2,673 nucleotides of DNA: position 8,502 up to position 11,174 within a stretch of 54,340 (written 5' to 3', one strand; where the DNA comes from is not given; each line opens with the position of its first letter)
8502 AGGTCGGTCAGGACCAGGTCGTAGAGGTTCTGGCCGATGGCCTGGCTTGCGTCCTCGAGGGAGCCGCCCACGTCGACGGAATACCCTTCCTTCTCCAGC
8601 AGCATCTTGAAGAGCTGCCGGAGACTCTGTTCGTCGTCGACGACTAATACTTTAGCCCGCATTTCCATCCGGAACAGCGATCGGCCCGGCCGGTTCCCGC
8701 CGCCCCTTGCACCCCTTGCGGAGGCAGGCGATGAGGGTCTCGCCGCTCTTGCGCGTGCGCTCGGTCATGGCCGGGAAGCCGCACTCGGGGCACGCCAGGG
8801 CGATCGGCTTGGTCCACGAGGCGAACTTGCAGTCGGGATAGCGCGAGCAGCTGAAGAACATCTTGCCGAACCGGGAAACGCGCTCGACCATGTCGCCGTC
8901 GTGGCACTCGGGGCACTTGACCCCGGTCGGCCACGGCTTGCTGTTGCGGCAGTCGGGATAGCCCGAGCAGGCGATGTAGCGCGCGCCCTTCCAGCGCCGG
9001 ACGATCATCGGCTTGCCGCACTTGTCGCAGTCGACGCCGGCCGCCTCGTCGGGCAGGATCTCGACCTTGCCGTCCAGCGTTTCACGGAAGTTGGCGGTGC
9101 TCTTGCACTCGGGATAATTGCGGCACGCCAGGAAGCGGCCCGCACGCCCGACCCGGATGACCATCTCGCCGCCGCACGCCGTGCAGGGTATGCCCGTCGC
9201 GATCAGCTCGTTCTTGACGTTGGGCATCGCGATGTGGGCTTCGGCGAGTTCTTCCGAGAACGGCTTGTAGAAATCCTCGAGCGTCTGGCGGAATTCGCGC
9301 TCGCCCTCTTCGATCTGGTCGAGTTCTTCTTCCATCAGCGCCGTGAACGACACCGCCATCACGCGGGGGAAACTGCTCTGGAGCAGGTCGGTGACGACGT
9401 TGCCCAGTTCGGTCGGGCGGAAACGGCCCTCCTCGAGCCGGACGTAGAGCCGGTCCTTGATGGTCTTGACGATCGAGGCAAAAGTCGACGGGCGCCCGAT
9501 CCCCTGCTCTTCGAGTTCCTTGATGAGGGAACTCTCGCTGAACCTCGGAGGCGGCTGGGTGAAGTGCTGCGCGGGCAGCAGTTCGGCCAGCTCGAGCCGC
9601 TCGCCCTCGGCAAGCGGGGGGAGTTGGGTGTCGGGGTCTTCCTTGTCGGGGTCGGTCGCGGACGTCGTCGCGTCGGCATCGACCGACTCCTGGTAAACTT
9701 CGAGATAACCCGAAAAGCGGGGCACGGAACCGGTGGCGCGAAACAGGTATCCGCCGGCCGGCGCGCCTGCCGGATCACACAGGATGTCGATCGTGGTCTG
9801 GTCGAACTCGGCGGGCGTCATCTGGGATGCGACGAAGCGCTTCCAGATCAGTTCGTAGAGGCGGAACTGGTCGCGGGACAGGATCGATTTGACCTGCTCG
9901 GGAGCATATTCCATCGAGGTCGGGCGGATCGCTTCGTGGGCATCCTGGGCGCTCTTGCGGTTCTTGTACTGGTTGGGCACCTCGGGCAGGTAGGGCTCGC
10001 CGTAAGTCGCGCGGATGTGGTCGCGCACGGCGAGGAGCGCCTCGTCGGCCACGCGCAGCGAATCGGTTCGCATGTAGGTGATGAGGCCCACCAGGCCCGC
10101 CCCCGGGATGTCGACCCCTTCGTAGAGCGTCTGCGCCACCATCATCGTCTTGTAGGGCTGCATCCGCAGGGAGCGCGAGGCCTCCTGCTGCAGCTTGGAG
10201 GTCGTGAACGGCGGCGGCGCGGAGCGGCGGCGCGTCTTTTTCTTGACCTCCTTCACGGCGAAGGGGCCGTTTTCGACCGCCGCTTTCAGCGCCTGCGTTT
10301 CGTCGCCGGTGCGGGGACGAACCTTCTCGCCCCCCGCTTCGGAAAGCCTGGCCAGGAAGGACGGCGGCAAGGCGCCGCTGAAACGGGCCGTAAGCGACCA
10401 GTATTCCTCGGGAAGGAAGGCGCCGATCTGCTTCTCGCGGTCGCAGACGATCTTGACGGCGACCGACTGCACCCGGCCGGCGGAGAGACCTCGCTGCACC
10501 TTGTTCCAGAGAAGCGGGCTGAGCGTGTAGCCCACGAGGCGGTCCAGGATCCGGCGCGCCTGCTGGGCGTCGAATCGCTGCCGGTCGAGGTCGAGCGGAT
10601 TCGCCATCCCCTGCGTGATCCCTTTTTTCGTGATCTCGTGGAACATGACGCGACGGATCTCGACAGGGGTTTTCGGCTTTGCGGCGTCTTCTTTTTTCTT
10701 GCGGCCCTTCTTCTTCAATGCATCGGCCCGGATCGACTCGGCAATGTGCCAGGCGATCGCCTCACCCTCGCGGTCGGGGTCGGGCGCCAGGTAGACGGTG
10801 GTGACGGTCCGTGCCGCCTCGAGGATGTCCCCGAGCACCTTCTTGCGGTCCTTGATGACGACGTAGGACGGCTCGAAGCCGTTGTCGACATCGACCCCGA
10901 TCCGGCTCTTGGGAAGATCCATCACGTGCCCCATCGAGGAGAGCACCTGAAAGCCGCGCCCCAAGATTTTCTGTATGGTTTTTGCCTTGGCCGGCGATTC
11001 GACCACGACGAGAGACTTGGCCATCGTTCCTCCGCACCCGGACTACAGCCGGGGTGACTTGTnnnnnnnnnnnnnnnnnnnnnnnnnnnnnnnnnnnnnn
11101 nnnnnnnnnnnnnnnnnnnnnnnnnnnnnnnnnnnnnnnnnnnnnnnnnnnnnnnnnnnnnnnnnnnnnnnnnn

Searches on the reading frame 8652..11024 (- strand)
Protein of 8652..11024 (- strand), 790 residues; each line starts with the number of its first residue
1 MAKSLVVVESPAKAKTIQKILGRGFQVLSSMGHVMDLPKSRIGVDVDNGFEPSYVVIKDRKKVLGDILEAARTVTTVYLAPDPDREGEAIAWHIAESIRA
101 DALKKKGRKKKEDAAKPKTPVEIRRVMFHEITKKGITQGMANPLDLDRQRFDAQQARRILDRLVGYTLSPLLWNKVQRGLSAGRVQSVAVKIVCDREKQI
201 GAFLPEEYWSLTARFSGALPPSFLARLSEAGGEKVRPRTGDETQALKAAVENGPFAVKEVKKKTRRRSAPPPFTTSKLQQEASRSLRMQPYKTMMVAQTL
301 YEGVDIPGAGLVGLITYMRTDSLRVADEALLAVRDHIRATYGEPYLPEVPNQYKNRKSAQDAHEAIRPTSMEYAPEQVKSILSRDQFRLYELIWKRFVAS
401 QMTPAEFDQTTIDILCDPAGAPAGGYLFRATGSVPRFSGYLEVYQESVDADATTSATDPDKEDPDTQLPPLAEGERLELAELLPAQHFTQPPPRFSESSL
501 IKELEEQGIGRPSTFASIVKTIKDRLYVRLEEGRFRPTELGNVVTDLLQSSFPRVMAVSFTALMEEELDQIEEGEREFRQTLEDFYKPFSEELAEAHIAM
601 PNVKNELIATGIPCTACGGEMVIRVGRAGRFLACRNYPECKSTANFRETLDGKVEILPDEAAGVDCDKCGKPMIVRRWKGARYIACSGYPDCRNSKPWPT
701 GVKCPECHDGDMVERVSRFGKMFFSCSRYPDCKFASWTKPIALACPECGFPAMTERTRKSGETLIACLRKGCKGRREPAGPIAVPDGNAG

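Call 21: search_protein_families(library=pfam, proteins=[window:8652-11024:-], max_evalue=0.00001)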
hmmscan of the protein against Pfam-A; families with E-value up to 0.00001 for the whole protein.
window:8652-11024:- (790 aa): 3 families
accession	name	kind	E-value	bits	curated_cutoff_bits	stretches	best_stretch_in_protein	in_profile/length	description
PF01131.25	Topoisom_bac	-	4e-116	388.8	35.1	1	146-581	2-409/411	DNA topoisomerase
PF01396.24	Zn_ribbon_Top1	-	3e-39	132.9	32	3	701-740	1-38/39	Topoisomerase DNA binding C4 zinc finger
PF01751.28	Toprim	-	1.1e-21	77.2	23.1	1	5-107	2-88/96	Toprim domain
